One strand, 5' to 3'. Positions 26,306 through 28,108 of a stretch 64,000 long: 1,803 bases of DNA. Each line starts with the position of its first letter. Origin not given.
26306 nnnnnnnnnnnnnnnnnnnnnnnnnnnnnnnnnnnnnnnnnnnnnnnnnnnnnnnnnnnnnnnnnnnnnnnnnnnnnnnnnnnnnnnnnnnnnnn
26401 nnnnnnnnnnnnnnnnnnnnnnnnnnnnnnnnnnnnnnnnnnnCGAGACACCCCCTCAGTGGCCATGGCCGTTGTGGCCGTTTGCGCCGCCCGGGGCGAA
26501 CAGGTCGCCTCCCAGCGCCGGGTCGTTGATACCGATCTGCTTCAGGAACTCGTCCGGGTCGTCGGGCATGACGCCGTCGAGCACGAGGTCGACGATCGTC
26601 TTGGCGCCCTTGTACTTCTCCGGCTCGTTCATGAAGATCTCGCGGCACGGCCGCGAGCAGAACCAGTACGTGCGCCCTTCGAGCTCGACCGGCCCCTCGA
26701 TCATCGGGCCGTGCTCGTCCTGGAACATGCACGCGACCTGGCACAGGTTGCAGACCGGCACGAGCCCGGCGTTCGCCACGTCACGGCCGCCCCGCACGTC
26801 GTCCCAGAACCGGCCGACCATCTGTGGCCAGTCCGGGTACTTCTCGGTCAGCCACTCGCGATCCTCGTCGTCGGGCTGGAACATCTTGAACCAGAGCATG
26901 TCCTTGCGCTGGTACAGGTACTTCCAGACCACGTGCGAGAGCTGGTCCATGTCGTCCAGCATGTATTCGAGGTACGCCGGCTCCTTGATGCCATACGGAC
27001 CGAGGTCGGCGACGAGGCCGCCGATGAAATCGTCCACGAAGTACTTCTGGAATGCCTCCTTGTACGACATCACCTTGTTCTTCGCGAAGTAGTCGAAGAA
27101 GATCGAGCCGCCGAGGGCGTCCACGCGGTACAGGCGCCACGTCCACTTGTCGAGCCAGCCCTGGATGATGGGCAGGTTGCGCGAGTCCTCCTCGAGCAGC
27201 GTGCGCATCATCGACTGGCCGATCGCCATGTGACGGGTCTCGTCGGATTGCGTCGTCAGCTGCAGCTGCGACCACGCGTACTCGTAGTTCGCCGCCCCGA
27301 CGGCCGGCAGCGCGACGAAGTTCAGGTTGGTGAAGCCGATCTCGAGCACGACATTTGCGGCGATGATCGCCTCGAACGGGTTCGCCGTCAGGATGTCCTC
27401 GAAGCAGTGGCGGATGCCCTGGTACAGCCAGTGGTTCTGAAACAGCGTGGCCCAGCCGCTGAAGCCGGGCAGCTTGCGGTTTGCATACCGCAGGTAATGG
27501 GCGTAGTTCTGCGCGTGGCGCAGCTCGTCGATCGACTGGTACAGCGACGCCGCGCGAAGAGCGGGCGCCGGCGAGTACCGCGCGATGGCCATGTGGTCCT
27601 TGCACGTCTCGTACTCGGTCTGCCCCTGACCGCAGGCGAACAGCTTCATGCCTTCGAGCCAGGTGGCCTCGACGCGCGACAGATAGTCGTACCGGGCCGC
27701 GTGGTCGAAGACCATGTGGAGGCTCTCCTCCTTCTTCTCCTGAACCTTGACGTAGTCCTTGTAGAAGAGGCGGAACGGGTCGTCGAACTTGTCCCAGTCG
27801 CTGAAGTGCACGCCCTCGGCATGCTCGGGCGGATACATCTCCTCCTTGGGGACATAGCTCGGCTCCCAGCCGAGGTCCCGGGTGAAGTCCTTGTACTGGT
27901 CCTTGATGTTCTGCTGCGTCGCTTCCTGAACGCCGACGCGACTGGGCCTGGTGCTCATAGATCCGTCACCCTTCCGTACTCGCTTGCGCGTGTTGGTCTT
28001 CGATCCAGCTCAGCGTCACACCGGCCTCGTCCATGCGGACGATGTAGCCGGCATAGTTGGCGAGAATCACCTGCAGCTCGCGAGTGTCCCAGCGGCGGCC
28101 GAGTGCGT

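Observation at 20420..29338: Atypical soluble diiron monooxygenase operon with phenol-hydroxylase gene order, NuoE/NuoF-type redox partners, a GroEL-like gene and amidohydrolases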

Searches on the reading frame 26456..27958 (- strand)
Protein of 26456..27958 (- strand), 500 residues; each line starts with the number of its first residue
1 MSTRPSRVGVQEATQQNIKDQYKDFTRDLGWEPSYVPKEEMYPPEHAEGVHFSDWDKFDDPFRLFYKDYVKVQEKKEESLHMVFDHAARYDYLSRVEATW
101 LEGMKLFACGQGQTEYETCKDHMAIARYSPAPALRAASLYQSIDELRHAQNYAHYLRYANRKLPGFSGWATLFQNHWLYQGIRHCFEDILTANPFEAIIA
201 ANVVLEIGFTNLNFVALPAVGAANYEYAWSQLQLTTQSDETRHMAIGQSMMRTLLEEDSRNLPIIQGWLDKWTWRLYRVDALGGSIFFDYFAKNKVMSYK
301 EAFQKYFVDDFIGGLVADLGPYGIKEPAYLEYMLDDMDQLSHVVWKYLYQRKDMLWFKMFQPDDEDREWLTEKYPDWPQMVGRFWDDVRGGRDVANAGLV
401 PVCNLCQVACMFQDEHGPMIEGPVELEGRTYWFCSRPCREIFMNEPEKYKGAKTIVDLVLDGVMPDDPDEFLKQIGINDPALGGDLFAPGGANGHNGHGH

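Call 4: search_protein_families(library=pfam, proteins=[window:26456-27958:-], max_evalue=0.01)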
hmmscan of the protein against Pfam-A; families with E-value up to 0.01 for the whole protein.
window:26456-27958:- (500 aa): 2 families
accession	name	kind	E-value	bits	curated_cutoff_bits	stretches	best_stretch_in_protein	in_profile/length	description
PF02332.24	Phenol_Hydrox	-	1.6e-56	191.9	24.4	1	31-258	1-230/230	Methane/Phenol/Alkene Hydroxylase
PF04945.19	YHS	-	8.5e-07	29.3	30.3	1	427-452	21-46/47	YHS domain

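Call 8: search_protein_families(library=ncbifam, proteins=[window:26456-27958:-], max_evalue=0.001)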
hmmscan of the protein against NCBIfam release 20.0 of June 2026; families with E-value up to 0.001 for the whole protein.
window:26456-27958:- (500 aa): 0 families

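Call 9: find_homologous_proteins(query=window:26456-27958:-)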
Query window:26456-27958:- (500 aa): 99 proteins with E <= 0.001 among 7388 candidates.
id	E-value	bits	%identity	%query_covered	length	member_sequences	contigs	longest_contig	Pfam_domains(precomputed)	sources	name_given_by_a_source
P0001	0.0e+0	1185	98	100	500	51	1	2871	PF04945.20,PF02332.25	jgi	jgi:phenol hydroxylase P3 protein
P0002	9.3e-290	980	81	99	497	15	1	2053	PF04945.20,PF02332.25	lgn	-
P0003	5.8e-289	977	82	98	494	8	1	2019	PF04945.20,PF02332.25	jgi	jgi:phenol hydroxylase P3 protein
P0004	1.5e-282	956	79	100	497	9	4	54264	PF04945.20,PF02332.25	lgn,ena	-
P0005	1.3e-280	950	79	99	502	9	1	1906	PF04945.20,PF02332.25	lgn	-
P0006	3.0e-280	949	80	98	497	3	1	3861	PF04945.20,PF02332.25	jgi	jgi:phenol hydroxylase P3 protein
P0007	6.1e-276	934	79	98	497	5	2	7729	PF04945.20,PF02332.25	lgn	-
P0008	1.5e-171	590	52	95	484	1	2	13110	PF04945.20,PF02332.25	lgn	-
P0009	2.2e-160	553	74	67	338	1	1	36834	PF02332.25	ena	-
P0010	2.5e-138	480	46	97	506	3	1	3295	PF04945.20,PF02332.25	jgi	jgi:phenol/toluene 2-monooxygenase (NADH) P3/A3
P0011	2.6e-137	477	45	97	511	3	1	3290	PF04945.20,PF02332.25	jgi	jgi:phenol hydroxylase P3 protein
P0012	5.9e-136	472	45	96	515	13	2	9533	PF04945.20,PF02332.25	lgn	-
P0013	1.5e-134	468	45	96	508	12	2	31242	PF04945.20,PF02332.25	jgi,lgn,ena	-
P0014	5.1e-128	446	46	92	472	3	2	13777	PF04945.20,PF02332.25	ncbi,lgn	ncbi:MAG: hypothetical protein ACRD0C_13845 [Acidimicrobiia bacterium]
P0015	3.7e-127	443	45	89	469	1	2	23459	PF04945.20,PF02332.25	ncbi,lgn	-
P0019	1.8e-122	428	43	94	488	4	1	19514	PF04945.20,PF02332.25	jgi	jgi:phenol/toluene 2-monooxygenase (NADH) P3/A3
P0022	3.8e-120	420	42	94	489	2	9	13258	PF04945.20,PF02332.25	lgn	-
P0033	2.3e-112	394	42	93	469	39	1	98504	PF04945.20,PF02332.25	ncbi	ncbi:MAG: hypothetical protein ACT4QF_06635 [Sporichthyaceae bacterium]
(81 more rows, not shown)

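Call 10: search_solved_structures(query=window:26456-27958:-, max_evalue=0.001)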
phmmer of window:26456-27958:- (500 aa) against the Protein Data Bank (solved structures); distinct sequences matched with E-value up to 0.001: 43.
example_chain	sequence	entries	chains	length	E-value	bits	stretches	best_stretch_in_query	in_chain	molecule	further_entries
3u52_A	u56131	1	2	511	3.2e-82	280.1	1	15-456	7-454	Phenol hydroxylase component phN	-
2inn_A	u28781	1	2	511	3.2e-82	280.1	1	15-456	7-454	Phenol hydroxylase component phN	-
2inp_A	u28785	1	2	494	6.8e-82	279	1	16-456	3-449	Phenol hydroxylase component phN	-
1t0q_A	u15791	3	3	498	8.6e-54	186.2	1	20-484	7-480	toluene, o-xylene monooxygenase oxygenase subunit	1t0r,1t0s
2inc_A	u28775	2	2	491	9.5e-54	186.1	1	20-484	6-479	Toluene, o-xylene monooxygenase oxygenase subunit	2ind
2rdb_A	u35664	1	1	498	1.2e-53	185.8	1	20-484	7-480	Toluene, o-xylene monooxygenase oxygenase subunit;alpha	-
3rnc_A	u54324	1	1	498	1.7e-53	185.2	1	20-484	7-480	Toluene o-xylene monooxygenase component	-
3rnf_A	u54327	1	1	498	2e-53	185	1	20-484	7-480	Toluene o-xylene monooxygenase component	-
3rn9_A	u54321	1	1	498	3.5e-53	184.2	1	20-484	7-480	Toluene o-xylene monooxygenase component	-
3rna_A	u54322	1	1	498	4.5e-53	183.9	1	20-484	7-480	Toluene o-xylene monooxygenase component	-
3n1z_A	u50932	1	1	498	1.3e-52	182.4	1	20-484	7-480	Toluene o-xylene monooxygenase component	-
3rne_A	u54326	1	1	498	1.4e-52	182.2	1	20-484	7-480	Toluene o-xylene monooxygenase component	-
3n20_A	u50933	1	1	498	1.8e-52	181.9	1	20-484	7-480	Toluene o-xylene monooxygenase component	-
3n1x_A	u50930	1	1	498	2.4e-52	181.5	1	20-484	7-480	Toluene o-xylene monooxygenase component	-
3rnb_A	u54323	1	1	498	2.5e-52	181.4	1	20-484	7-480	Toluene o-xylene monooxygenase component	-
2inn_C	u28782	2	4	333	0.00013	23.9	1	31-278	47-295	Phenol hydroxylase component phL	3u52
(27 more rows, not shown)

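Call 11: find_related_loci(query=window:26456-27958:-, collection=genome_contigs, flank=10000)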
Query window:26456-27958:- (500 aa) in genome_contigs; peptide patterns used: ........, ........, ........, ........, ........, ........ (x = any residue, [..] = any of these).
19 stretches matched a pattern; 4 encode a relative of the query (tblastn E <= 1e-3); 4 distinct loci.
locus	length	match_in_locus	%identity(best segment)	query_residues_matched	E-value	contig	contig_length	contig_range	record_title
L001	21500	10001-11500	94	1-500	0e+0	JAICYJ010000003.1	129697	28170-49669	MAG: Thermoleophilia bacterium isolate LS_ISSM_2_bin.20 k141_608777_length_129697_cov_34.2633, whole genome shotgun sequ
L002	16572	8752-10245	91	1-498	0e+0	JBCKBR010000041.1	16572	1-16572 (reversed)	Gaiellales bacterium isolate SLM_MC1B_24-O05 Node_41_length_16572_cov_84.578274, whole genome shotgun sequence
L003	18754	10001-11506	80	2-498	0e+0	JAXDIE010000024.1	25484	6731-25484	MAG: Thermoleophilaceae bacterium isolate BP_540 scaffold_16410, whole genome shotgun sequence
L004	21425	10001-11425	34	18-486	6e-81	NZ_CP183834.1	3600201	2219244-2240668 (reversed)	Ampullimonas aquatilis strain LMG 28208 chromosome, complete genome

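Call 13: find_encoding_contigs(protein=P0008, flank=10000, max_places=2)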
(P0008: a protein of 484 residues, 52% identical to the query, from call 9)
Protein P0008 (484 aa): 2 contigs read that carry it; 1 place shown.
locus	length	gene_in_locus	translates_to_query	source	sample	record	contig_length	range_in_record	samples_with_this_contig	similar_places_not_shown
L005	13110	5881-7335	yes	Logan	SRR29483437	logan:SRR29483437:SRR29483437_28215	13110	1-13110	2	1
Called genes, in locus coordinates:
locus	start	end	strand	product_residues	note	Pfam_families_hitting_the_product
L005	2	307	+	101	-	?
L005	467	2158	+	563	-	PF02776:TPP_enzyme_N, PF00205:TPP_enzyme_M, PF02775:TPP_enzyme_C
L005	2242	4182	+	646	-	PF01590:GAF (faint), PF13185:GAF_2 (faint), PF17853:GGDEF_2, PF13556:HTH_30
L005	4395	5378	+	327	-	PF02332:Phenol_Hydrox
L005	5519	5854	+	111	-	PF02406:MmoB_DmpM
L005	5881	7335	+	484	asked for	PF02332:Phenol_Hydrox, PF04945:YHS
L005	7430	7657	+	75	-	-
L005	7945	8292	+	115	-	PF01257:2Fe-2S_thioredx (weak), PF06999:Suc_Fer-like (weak)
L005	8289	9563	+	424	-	PF01512:Complex1_51K, PF10531:SLBB (weak), PF10589:NADH_4Fe-4S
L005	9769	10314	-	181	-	PF05685:Uma2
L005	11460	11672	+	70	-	PF07366:SnoaL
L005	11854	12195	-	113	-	-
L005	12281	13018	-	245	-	PF02683:DsbD_TM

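Call 14: find_encoding_contigs(protein=P0033, flank=10000, max_places=2)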
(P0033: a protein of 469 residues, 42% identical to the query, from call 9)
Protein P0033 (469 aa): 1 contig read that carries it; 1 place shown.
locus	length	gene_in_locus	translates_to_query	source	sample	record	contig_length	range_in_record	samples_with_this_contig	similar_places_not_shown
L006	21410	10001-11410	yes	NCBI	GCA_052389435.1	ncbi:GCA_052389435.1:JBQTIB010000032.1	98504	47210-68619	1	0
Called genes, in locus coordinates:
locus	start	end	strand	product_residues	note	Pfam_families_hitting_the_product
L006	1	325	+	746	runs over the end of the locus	PF01757:Acyl_transf_3, PF19040:SGNH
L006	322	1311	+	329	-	PF19040:SGNH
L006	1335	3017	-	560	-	PF17853:GGDEF_2, PF00126:HTH_1 (faint), PF13556:HTH_30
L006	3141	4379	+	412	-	PF01512:Complex1_51K, PF10531:SLBB (weak), PF10589:NADH_4Fe-4S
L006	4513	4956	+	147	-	-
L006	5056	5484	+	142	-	-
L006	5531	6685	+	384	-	PF01717:Meth_synt_2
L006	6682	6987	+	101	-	PF02406:MmoB_DmpM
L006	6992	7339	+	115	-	PF01257:2Fe-2S_thioredx (weak)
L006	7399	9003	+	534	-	PF07992:Pyr_redox_2, PF13738:Pyr_redox_3, PF00070:Pyr_redox, PF02852:Pyr_redox_dim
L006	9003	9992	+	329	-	PF02332:Phenol_Hydrox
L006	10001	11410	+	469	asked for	PF02332:Phenol_Hydrox, PF04945:YHS (weak)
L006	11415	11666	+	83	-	-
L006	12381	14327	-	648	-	PF08545:ACP_syn_III, PF08541:ACP_syn_III_C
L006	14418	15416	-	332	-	PF00069:Pkinase, PF03109:ABC1 (faint), PF07714:PK_Tyr_Ser-Thr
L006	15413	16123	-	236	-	-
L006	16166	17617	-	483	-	PF03007:WS_DGAT_cat, PF06974:WS_DGAT_C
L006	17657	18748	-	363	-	PF00069:Pkinase, PF07714:PK_Tyr_Ser-Thr, PF01636:APH (faint), PF03109:ABC1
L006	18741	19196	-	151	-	-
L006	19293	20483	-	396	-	PF00108:Thiolase_N, PF02803:Thiolase_C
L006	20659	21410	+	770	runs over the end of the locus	PF00384:Molybdopterin, PF01568:Molydop_binding (weak)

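Call 15: find_encoding_contigs(protein=P0013, flank=10000, max_places=2)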
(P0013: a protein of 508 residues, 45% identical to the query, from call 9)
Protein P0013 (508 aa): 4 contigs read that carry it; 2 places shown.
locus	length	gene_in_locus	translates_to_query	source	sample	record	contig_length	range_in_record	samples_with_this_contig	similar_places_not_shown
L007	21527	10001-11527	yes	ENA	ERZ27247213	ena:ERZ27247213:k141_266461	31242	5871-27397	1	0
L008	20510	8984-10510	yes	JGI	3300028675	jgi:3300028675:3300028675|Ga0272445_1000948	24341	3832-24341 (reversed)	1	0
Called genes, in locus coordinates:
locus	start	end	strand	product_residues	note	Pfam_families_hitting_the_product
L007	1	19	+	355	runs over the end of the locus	PF13433:Peripla_BP_5, PF13458:Peripla_BP_6, PF01094:ANF_receptor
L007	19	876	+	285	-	PF02653:BPD_transp_2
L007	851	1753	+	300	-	PF02653:BPD_transp_2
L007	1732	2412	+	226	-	PF00005:ABC_tran, PF13304:AAA_21 (faint)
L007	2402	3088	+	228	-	PF00005:ABC_tran, PF13304:AAA_21 (faint)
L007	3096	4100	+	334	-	PF00111:Fer2, PF00970:FAD_binding_6 (weak), PF00175:NAD_binding_1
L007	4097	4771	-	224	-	PF00392:GntR, PF13412:HTH_24 (weak), PF07729:FCD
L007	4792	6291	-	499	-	PF00118:Cpn60_TCP1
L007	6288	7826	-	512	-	PF00118:Cpn60_TCP1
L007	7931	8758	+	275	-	PF00106:adh_short, PF08659:KR (weak), PF13561:adh_short_C2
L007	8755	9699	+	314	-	PF02332:Phenol_Hydrox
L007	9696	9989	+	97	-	PF02406:MmoB_DmpM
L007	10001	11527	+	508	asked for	PF02332:Phenol_Hydrox, PF04945:YHS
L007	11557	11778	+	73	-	-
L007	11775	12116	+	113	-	PF01257:2Fe-2S_thioredx (weak)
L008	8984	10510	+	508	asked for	PF02332:Phenol_Hydrox, PF04945:YHS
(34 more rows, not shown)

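Call 29: find_related_loci(query=A1, collection=metagenome_contigs, flank=10000)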
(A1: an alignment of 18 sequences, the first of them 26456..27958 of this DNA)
Query A1 (500 aa) in metagenome_contigs; peptide patterns used: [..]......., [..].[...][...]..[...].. (x = any residue, [..] = any of these).
357 stretches matched a pattern; 46 encode a relative of the query (tblastn E <= 1e-3); 46 distinct loci.
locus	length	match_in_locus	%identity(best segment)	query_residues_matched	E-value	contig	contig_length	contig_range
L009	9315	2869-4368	98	1-500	0e+0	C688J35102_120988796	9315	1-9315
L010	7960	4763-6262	98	1-500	0e+0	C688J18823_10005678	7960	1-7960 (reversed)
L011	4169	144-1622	95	1-493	0e+0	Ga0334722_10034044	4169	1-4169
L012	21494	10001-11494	79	2-499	0e+0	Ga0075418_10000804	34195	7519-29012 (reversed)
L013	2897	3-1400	81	33-500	0e+0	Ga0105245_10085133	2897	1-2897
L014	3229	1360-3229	98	1-283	2e-160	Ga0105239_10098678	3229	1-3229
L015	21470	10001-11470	45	6-487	2e-137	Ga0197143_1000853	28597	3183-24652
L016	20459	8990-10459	45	6-487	4e-137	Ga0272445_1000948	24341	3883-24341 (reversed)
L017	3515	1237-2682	45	8-487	2e-141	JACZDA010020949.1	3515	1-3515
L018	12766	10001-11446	44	8-487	2e-134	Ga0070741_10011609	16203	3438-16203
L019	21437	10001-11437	42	10-487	6e-130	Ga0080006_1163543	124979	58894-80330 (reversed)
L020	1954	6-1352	42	22-467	5e-134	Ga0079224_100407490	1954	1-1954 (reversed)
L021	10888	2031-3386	42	22-472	3e-124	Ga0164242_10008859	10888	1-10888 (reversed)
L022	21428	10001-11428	43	22-493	1e-123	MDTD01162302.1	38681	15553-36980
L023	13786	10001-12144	45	18-462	2e-120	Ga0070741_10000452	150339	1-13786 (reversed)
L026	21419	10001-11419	41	20-491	3e-119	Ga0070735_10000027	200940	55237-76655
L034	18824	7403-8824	41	19-491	5e-114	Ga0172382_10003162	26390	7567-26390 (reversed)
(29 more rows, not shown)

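Call 52: search_protein_representatives(protein=window:26456-27958:-)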
Query: 500 residues. Proteins with E-value up to 0.001 (for the whole library): 491; up to 1e-10: 167; up to 1e-30: 34. The best 150 are listed.
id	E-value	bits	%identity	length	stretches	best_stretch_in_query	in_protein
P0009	7.0e-161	552.9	75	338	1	104-438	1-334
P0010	8.0e-139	480.1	46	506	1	5-488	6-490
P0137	2.4e-126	438.9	43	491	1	17-467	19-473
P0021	3.3e-121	422.0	43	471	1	26-484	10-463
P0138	1.1e-116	407.1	42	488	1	18-461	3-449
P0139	2.0e-111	389.7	41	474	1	20-486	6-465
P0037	4.5e-94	332.4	46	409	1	22-344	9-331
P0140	7.0e-82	292.2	36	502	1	15-452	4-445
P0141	8.0e-80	285.4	36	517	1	16-462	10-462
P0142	2.1e-69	251.0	34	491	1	53-451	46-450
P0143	9.1e-67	242.3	32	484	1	21-452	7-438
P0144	1.7e-60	221.6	31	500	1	20-475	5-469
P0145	3.7e-60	220.5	37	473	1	17-352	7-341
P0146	1.4e-59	218.5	36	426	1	91-430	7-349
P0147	1.3e-57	212.1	30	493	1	20-482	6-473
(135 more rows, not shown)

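Call 62: find_encoding_contigs(protein=P0019, flank=10000, max_places=1)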
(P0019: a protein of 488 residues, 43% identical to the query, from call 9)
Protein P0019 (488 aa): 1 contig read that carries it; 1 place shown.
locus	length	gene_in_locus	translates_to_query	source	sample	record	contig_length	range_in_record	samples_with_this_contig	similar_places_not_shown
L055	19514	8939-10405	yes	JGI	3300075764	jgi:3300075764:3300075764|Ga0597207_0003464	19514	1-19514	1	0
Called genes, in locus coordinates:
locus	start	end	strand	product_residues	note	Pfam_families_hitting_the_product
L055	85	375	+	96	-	-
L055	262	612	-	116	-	-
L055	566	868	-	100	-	-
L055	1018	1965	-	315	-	PF01636:APH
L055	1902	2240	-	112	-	-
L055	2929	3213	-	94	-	-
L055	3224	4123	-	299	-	PF03683:UPF0175 (faint), PF04545:Sigma70_r4 (faint), PF13384:HTH_23 (faint)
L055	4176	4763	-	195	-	PF01613:Flavin_Reduct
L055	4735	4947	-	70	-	-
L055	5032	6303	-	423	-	PF04389:Peptidase_M28, PF01546:Peptidase_M20, PF07687:M20_dimer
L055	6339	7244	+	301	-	PF13413:HTH_25 (faint), PF00376:MerR, PF13411:MerR_1, PF01381:HTH_3, PF12844:HTH_19 (weak), PF13560:HTH_31, PF07883:Cupin_2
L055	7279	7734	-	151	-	PF01042:Ribonuc_L-PSP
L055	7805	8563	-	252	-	PF04199:Cyclase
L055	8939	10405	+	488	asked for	PF02332:Phenol_Hydrox, PF04945:YHS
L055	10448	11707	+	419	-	PF02332:Phenol_Hydrox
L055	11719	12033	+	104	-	PF02406:MmoB_DmpM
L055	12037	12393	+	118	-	PF01257:2Fe-2S_thioredx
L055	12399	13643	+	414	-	PF01512:Complex1_51K, PF10531:SLBB, PF22461:SLBB_2 (weak), PF10589:NADH_4Fe-4S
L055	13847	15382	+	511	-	PF02133:Transp_cyt_pur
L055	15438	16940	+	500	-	PF11794:HpaB_N, PF03241:HpaB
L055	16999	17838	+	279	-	PF04199:Cyclase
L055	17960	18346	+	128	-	PF01042:Ribonuc_L-PSP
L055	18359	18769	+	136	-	PF00903:Glyoxalase, PF12681:Glyoxalase_2, PF18029:Glyoxalase_6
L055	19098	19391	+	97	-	PF02776:TPP_enzyme_N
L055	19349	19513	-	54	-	?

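Call 63: find_encoding_contigs(protein=P0022, flank=10000, max_places=1)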
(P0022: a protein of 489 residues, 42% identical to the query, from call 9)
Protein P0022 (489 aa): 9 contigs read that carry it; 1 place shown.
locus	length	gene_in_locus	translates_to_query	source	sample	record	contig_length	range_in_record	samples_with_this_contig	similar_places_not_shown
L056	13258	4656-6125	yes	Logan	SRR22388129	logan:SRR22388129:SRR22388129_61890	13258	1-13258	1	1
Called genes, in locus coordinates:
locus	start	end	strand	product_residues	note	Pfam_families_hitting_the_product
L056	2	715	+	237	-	?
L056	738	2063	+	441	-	PF02878:PGM_PMM_I, PF02879:PGM_PMM_II, PF02880:PGM_PMM_III, PF00408:PGM_PMM_IV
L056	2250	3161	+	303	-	PF00126:HTH_1, PF03466:LysR_substrate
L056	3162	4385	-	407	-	PF02771:Acyl-CoA_dh_N, PF02770:Acyl-CoA_dh_M (weak), PF00441:Acyl-CoA_dh_1, PF08028:Acyl-CoA_dh_2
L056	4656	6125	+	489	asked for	PF02332:Phenol_Hydrox, PF04945:YHS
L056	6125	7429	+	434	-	PF02332:Phenol_Hydrox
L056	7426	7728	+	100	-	PF02406:MmoB_DmpM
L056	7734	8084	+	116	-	PF01257:2Fe-2S_thioredx (weak)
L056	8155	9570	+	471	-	PF00909:Ammonium_transp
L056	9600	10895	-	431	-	PF00144:Beta-lactamase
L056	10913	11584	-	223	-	PF14329:DUF4386 (faint)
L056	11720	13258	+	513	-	?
